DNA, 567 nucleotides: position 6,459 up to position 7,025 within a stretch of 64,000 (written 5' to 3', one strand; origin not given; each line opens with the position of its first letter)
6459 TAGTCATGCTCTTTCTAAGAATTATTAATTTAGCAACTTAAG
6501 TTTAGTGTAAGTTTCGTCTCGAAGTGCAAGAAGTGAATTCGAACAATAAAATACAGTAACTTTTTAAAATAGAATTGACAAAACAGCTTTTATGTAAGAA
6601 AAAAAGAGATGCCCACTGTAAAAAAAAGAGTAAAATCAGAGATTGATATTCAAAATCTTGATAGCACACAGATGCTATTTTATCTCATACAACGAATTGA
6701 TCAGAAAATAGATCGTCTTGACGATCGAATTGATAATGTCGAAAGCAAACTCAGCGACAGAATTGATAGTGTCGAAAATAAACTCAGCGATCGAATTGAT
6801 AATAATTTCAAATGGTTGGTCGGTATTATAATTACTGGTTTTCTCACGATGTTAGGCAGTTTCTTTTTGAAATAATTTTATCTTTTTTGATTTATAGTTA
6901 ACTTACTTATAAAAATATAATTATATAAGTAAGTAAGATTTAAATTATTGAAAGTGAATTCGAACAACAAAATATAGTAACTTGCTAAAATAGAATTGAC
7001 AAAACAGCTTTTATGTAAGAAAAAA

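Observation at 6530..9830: Chromosomal tandem array of seven Bdr-like genes forming a length ladder (2 to 6 copies of an 11-aa repeat)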

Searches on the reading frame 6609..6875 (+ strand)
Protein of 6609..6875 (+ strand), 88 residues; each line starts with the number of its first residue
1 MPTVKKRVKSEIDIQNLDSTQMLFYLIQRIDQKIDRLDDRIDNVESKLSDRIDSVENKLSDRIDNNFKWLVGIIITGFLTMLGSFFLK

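Call 3: search_protein_families(library=pfam, proteins=[window:6609-6875:+], max_evalue=10)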
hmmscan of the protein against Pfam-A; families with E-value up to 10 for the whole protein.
window:6609-6875:+ (88 aa): 22 families
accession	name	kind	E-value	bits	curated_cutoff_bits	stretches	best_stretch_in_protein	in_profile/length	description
PF10779.14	XhlA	-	3.8e-09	37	34.7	1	27-85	6-66/67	Haemolysin XhlA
PF12614.13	RRF_GI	-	0.0053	17.3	26.8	1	16-53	60-97/126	Ribosome recycling factor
PF06705.16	SF-assemblin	-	0.0061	16.4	30.6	1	4-63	64-123/247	SF-assemblin/beta giardin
PF23831.1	DUF7201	-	0.011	15.9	27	1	29-61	63-95/142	Coiled-coil region of unknown function (DUF7201)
PF19233.4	DUF5886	-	0.014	16.1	36.5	1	6-58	70-122/135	Family of unknown function (DUF5886)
PF05531.17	NPV_P10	-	0.018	15.9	29.8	1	27-59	13-44/75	Nucleopolyhedrovirus P10 protein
PF09769.14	ApoO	-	0.026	14.9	31.4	1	30-86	27-83/131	Apolipoprotein O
PF04513.17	Baculo_PEP_C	-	0.027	15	38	1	15-63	28-76/140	Baculovirus polyhedron envelope protein, PEP, C terminus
PF23991.1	DUF7310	-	0.033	15.1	40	1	11-48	16-53/83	Coiled-coil region of unknown function (DUF7310)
PF07798.16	CCDC90-like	-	0.033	14.5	33.5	1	28-86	115-173/175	Coiled-coil domain-containing protein 90-like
PF07889.17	DUF1664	-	0.059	13.9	34.6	1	27-61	43-77/124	Protein of unknown function (DUF1664)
PF23649.1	FKBP15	-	0.059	13.5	27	1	20-69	5-50/224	FK506-binding protein 15-like domain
PF04799.18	Fzo_mitofusin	-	0.064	13.2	27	1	17-60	86-129/161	fzo-like conserved region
PF12841.12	YvrJ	-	0.076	13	29.5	1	24-43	13-32/36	YvrJ protein family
PF05377.16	FlaC_arch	-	0.091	13.6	27.8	1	27-61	2-35/55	Flagella accessory protein C (FlaC)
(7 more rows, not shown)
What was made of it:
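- Many unrelated coiled-coil Pfam families also score at E<1e-3 (call 3). The KID repeat is below threshold (call 3).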

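Call 4: search_protein_families(library=ncbifam, proteins=[window:6609-6875:+], max_evalue=10)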
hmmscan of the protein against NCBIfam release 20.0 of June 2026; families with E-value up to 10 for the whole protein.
window:6609-6875:+ (88 aa): 7 families
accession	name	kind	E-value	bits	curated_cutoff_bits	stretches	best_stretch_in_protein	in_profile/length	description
TIGR02976.1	phageshock_pspB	equivalog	0.00057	20.1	51.7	1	20-49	37-66/75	envelope stress response membrane protein PspB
NF050800.1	HP0895_fam_antitoxin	equivalog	0.0085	16.1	200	1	19-68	13-62/116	type II toxin-antitoxin system HP0895 family antitoxin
TIGR01149.1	mtrG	equivalog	0.041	13.8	50.65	1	28-82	15-66/70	tetrahydromethanopterin S-methyltransferase subunit MtrG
NF045995.1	MAG0865_DivIVA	hypoth_equivalog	0.044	14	55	1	23-58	32-67/69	MAG0865 family DivIVA-related protein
NF050013.1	HpsJ_like_A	equivalog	0.046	13.3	140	1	15-81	137-207/217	HpsJ-like protein, cyanoexosortase A-associated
TIGR04166.1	methano_MtrB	equivalog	0.065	13.5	50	1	19-54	24-59/95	tetrahydromethanopterin S-methyltransferase subunit MtrB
NF053852.1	vesicle_Bd0635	exception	0.086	12.4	250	1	27-63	51-87/223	CpoB-like predatory vesicle lipoprotein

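Call 6: find_homologous_proteins(query=window:6609-6875:+)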
Query window:6609-6875:+ (88 aa): 5 proteins with E <= 0.001 among 6 candidates.
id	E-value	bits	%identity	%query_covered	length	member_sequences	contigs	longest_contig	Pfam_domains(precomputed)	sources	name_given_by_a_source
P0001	7.2e-49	181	84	100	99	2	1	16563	PF10779.15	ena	-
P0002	2.6e-48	179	100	100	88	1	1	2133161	PF10779.15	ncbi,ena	-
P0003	2.3e-39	151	85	100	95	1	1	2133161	PF10779.15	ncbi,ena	-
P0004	1.9e-11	62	75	50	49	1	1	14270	-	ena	-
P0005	1.0e-10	59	55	63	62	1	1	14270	-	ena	-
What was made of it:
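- On XhlA family (PF10779): PF10779 is precomputed for the 88-, 95- and 99-aa entries (call 6).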

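Call 8: find_encoding_contigs(protein=P0002, flank=10000, max_places=4)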
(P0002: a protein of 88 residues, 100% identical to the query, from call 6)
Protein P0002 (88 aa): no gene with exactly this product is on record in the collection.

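Call 9: find_encoding_contigs(protein=P0001, flank=10000, max_places=4)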
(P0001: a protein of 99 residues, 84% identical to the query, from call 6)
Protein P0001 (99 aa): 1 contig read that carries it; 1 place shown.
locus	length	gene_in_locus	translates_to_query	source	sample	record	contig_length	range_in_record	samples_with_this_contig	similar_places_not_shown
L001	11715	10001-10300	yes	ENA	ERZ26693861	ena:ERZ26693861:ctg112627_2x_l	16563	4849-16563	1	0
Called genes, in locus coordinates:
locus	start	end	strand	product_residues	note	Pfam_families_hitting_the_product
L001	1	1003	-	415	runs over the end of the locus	PF00579:tRNA-synt_1b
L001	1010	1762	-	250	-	PF00378:ECH_1, PF16113:ECH_2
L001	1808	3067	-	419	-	PF00464:SHMT, PF00155:Aminotran_1_2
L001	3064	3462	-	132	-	PF03061:4HBT (weak)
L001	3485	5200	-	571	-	PF07676:PD40, PF00691:OmpA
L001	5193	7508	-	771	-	PF01071:GARS_A, PF02655:ATP-grasp_3, PF13535:ATP-grasp_4, PF01070:FMN_dh, PF01645:Glu_synthase (weak)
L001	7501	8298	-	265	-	PF08032:SpoU_sub_bind, PF00588:SpoU_methylase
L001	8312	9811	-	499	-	PF00133:tRNA-synt_1 (faint), PF01406:tRNA-synt_1e, PF01921:tRNA-synt_1f (faint), PF09190:DALR_2 (faint), PF09334:tRNA-synt_1g (weak)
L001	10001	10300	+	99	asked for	PF10779:XhlA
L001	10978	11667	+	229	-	PF02230:Abhydrolase_2, PF03959:FSH1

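Call 10: find_encoding_contigs(protein=P0005, flank=10000, max_places=4)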
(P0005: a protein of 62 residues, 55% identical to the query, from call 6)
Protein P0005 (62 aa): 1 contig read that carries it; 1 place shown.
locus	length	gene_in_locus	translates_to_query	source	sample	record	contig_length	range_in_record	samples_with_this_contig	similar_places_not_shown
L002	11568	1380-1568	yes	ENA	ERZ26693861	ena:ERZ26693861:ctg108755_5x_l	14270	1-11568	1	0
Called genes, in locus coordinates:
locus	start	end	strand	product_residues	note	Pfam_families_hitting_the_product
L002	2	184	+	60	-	?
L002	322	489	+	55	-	-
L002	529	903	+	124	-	-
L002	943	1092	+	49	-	-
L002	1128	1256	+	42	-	-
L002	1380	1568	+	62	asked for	-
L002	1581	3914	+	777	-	PF01464:SLT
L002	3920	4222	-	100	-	-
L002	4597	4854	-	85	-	-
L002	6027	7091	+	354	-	PF09375:Peptidase_M75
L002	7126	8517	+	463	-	PF06537:DHOR, PF00034:Cytochrom_C (faint), PF06537:DHOR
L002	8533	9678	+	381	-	PF09375:Peptidase_M75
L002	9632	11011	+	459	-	PF05090:HTTM, PF22777:VKGC_lumenal_dom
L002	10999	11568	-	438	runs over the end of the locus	-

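Call 13: find_related_loci(query=A1, collection=genome_contigs, flank=10000)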
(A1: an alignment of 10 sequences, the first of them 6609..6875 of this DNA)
Query A1 (88 aa) in genome_contigs; peptide patterns used: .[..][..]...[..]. (x = any residue, [..] = any of these).
242 stretches matched a pattern; 10 encode a relative of the query (tblastn E <= 1e-3); 10 distinct loci.
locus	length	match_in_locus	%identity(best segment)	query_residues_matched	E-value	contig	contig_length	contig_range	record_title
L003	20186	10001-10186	47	20-71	7e-8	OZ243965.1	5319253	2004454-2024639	MAG: Bryobacterales bacterium isolate d9fe4927-0271-4d34-8a35-7101854e6c69 genome assembly, chromosome: 1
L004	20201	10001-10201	40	22-71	5e-7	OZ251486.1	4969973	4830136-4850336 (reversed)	MAG: Bryobacterales bacterium isolate e73e1c04-a23e-4090-b35f-9f246bdcc4c2 genome assembly, chromosome: 1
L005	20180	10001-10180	38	22-70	7e-7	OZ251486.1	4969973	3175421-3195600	MAG: Bryobacterales bacterium isolate e73e1c04-a23e-4090-b35f-9f246bdcc4c2 genome assembly, chromosome: 1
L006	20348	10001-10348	40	8-67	3e-6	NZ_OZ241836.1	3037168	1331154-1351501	MAG: Candidatus Poriferisocius sp. isolate 5d59ea5e-8437-4482-86ca-0ed14f63a534 chromosome 1, complete sequence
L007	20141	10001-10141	53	27-64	5e-6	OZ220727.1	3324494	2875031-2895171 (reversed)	MAG: Acidimicrobiales bacterium isolate 4f57d8d1-ca55-459d-b062-bfd716ad4e26 genome assembly, chromosome: 1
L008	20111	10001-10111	42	27-64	9e-6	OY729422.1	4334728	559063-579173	MAG: Bryobacterales bacterium isolate d47adfd7-a82f-4c56-911c-b237267f53ff genome assembly, chromosome: 1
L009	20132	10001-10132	48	27-64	1e-5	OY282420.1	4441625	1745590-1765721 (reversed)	MAG: uncultured Bryobacterales bacterium isolate 78526416-339a-45b8-a6d3-8fabb82c2801 genome assembly, chromosome: 1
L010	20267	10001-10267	39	29-67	1e-5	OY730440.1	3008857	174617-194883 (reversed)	MAG: Acidimicrobiales bacterium isolate 66a0c705-35f1-4a73-9d13-6e1e10a8c2cc genome assembly, chromosome: 1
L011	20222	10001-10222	32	1-64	3e-5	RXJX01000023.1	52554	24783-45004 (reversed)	MAG: Neisseriaceae bacterium isolate AWTP1-26 sample_1_scaffold_31, whole genome shotgun sequence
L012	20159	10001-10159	42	11-70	2e-7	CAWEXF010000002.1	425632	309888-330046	MAG: uncultured proteobacterium isolate MFD06092.bin.3.112 genome assembly, contig: contig_10837, whole genome shotgun s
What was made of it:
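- Tried and rejected: genome_contigs scan with alignment A1 (call 13).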

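Call 17: search_dna_similar(query=window:6609-6875:+, collection=phages, mode=protein, max_evalue=0.01, max_rows=30)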
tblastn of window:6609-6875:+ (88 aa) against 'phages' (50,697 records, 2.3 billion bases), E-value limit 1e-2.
No match.
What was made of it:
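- No phage record matches by tblastn (call 17).
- Tried and rejected: tblastn against phage genomes (call 17).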

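Call 20: search_protein_representatives(protein=window:6609-6875:+)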
Query: 88 residues. Proteins with E-value up to 0.001 (for the whole library): 461; up to 1e-10: 7; up to 1e-30: 1. The best 150 are listed.
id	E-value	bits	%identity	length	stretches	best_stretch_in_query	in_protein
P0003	7.4e-40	150.6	92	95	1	1-88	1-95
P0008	2.2e-21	91.8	48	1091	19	27-64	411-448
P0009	5.7e-14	68.2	50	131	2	29-83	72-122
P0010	2.9e-12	62.8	47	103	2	26-85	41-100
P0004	6.0e-12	61.8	75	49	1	1-44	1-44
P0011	2.5e-11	59.8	41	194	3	10-59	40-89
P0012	1.0e-10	57.9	44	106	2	11-64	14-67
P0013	3.9e-10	56.0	49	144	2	26-65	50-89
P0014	5.1e-10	55.6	43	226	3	9-65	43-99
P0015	6.7e-10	55.3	54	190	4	33-65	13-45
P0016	9.0e-10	54.9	44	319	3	29-68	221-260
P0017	9.8e-10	54.7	45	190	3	28-65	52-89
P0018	1.0e-09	54.6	40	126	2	28-82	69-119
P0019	1.2e-09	54.4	44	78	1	11-82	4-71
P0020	1.5e-09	54.2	36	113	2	24-85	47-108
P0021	1.8e-09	53.9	56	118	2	25-65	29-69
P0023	3.0e-09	53.2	41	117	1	6-83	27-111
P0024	3.3e-09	53.1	38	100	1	12-84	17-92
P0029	9.9e-09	51.5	51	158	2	19-64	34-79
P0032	1.3e-08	51.2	45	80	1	27-86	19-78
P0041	3.7e-08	49.7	47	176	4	27-66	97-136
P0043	5.2e-08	49.2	55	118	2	39-87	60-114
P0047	8.6e-08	48.6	45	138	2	6-69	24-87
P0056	2.5e-07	47.1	34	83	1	17-88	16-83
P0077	6.5e-07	45.8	50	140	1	27-86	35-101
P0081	8.1e-07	45.5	35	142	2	24-83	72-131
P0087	1.0e-06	45.2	36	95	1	1-84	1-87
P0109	3.9e-06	43.3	37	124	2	24-82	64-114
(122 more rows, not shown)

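Call 37: search_protein_families(library=pfam, alignment_id=A3, max_evalue=0.001)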
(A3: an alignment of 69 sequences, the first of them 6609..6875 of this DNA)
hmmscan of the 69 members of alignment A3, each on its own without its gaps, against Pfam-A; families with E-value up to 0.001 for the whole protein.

A. member 1, window:6609-6875:+ (88 aa): 1 family
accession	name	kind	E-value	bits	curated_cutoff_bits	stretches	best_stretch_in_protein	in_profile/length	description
PF10779.14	XhlA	-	3.8e-09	37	34.7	1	27-85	6-66/67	Haemolysin XhlA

B. families by the number of members that match (of 69 scanned): 72 families (the first 25 are shown)
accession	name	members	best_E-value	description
PF10779.14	XhlA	33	3e-09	Haemolysin XhlA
PF04513.17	Baculo_PEP_C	27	2.3e-10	Baculovirus polyhedron envelope protein, PEP, C terminus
PF01442.23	Apolipoprotein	26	1.3e-10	Apolipoprotein A1/A4/E domain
PF07889.17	DUF1664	17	2.1e-08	Protein of unknown function (DUF1664)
PF06825.17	HSBP1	14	4.4e-10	Heat shock factor binding protein 1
PF23991.1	DUF7310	14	5.5e-09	Coiled-coil region of unknown function (DUF7310)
PF05531.17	NPV_P10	10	8.6e-06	Nucleopolyhedrovirus P10 protein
PF07798.16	CCDC90-like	9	3.8e-07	Coiled-coil domain-containing protein 90-like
PF16326.10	ABC_tran_CTD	8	1.7e-05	ABC transporter C-terminal domain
PF16526.10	CLZ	7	3.1e-08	C-terminal leucine zipper domain of cyclic nucleotide-gated channels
PF05377.16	FlaC_arch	5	2.2e-06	Flagella accessory protein C (FlaC)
PF23831.1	DUF7201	5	2.1e-05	Coiled-coil region of unknown function (DUF7201)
PF07902.16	Gp58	5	0.00012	gp58-like protein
PF10046.14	BLOC1_2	4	3.3e-05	Biogenesis of lysosome-related organelles complex-1 subunit 2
PF01920.25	Prefoldin_2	3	6.8e-06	Prefoldin subunit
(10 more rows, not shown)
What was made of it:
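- XhlA is the commonest Pfam hit among 69 full-length phmmer relatives (33 of 69, call 37).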

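Call 47: list_cluster_members(proteins=[P0009, P0010, P0012, P0018, P0019, P0020, P0023, P0024, P0087, P0109])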
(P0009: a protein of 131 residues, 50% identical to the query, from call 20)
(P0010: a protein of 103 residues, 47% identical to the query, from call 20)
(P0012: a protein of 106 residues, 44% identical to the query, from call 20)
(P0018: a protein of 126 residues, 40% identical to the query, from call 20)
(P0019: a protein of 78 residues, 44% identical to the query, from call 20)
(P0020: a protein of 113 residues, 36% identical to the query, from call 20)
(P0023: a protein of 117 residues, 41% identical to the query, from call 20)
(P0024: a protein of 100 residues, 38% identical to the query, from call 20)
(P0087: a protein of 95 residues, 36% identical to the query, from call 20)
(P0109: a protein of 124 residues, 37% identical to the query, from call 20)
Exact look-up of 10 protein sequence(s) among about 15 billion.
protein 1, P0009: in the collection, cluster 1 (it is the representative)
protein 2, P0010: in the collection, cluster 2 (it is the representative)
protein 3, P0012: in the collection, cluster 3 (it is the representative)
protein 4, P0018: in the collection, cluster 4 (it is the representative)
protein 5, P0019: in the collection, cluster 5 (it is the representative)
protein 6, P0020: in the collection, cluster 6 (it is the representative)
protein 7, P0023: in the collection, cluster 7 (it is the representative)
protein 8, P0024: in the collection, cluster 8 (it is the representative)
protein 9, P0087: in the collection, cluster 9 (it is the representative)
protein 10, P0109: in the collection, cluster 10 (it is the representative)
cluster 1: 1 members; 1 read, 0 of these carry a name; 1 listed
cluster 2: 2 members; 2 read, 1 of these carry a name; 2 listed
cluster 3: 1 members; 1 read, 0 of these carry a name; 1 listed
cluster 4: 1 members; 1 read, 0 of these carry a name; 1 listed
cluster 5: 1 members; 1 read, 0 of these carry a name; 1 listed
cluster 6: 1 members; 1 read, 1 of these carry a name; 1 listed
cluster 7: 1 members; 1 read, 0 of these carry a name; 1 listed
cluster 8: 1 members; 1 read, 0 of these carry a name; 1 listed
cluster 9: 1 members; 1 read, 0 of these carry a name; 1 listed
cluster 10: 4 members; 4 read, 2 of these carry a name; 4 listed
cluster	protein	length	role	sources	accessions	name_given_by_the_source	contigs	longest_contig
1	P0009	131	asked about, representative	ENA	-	-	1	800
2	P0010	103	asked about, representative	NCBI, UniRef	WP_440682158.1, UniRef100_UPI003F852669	hypothetical protein [Cysteiniphilum halobium] | hypothetical protein n=1 Tax=Cysteiniphilum halobium TaxID=2219059 RepID=UPI003F852669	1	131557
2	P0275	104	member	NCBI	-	-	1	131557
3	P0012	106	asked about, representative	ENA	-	-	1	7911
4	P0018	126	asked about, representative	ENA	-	-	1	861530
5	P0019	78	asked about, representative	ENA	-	-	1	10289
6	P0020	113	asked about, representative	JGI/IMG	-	chromosome segregation ATPase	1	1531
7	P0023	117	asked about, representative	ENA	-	-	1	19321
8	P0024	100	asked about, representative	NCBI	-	-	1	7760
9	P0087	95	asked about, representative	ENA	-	-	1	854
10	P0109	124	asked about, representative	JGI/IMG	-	DNA repair exonuclease SbcCD ATPase subunit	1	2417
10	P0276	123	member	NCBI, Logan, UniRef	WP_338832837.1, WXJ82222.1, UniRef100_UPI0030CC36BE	hypothetical protein MHLNE_15830 [Moorella humiferrea] | hypothetical protein n=1 Tax=Neomoorella humiferrea TaxID=676965 RepID=UPI0030CC36BE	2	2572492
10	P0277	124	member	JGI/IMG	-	-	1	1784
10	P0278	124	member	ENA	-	-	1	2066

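Call 49: find_encoding_contigs(protein=P0018, flank=8000, max_places=3)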
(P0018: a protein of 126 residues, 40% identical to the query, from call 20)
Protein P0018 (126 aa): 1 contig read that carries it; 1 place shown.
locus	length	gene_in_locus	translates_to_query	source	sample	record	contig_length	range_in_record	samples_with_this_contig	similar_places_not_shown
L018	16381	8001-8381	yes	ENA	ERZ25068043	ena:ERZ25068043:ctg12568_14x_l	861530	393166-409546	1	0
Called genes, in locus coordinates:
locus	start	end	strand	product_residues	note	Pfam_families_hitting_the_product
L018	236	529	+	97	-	PF13690:CheX, PF04509:CheC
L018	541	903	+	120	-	PF00072:Response_reg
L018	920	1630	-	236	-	-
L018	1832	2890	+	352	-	-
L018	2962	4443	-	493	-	-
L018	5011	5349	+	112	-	PF01740:STAS, PF13466:STAS_2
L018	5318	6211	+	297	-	PF18363:PI_PP_I (faint), PF19795:DUF6279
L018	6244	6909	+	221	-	PF13489:Methyltransf_23 (weak), PF13847:Methyltransf_31, PF08241:Methyltransf_11, PF08242:Methyltransf_12, PF13649:Methyltransf_25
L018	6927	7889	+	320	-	PF08003:Methyltransf_9, PF13489:Methyltransf_23, PF13847:Methyltransf_31, PF08241:Methyltransf_11, PF08242:Methyltransf_12, PF13649:Methyltransf_25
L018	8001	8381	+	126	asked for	-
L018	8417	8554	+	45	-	-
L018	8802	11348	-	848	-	PF02861:Clp_N, PF23569:NBD_SMAX1 (weak), PF00004:AAA, PF17871:AAA_lid_9, PF00004:AAA (weak), PF07724:AAA_2, PF07728:AAA_5, PF10431:ClpB_D2-small, +6 more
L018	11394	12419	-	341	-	PF17773:UPF0176_N, PF00581:Rhodanese, PF12368:Rhodanese_C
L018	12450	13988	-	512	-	PF01336:tRNA_anti-codon, PF00152:tRNA-synt_2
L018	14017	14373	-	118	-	PF03960:ArsC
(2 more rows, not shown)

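Call 50: find_encoding_contigs(protein=P0023, flank=8000, max_places=3)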
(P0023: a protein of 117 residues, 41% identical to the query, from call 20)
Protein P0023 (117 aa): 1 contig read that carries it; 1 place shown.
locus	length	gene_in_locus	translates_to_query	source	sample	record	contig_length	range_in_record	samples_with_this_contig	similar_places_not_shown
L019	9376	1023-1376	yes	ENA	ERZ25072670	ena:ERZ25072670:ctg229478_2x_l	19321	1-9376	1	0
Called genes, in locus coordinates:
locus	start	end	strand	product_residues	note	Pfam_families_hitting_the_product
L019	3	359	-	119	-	?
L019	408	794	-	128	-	-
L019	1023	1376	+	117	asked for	-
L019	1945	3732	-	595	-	PF07581:Glug (faint)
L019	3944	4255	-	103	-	-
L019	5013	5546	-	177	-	-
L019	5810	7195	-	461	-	PF13742:tRNA_anti_2, PF01336:tRNA_anti-codon (weak), PF02601:Exonuc_VII_L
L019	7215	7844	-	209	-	PF01634:HisG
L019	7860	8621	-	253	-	-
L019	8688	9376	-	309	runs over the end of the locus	PF02358:Trehalose_PPase, PF08282:Hydrolase_3 (faint)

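Call 51: find_encoding_contigs(protein=P0012, flank=8000, max_places=3)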
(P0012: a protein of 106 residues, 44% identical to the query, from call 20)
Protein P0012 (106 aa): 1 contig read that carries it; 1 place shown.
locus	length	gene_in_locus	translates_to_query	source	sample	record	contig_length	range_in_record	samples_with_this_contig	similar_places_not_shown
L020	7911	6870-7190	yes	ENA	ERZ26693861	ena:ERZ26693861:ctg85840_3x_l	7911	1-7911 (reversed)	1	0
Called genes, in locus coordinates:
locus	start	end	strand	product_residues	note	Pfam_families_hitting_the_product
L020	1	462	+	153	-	?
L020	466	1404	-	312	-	PF17284:Spermine_synt_N, PF01564:Spermine_synth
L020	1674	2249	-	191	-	PF01227:GTP_cyclohydroI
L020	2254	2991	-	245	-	PF01066:CDP-OH_P_transf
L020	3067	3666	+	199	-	PF01569:PAP2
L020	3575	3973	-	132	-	PF01242:PTPS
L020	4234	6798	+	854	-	PF07581:Glug (faint)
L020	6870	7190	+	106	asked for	-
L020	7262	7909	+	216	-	?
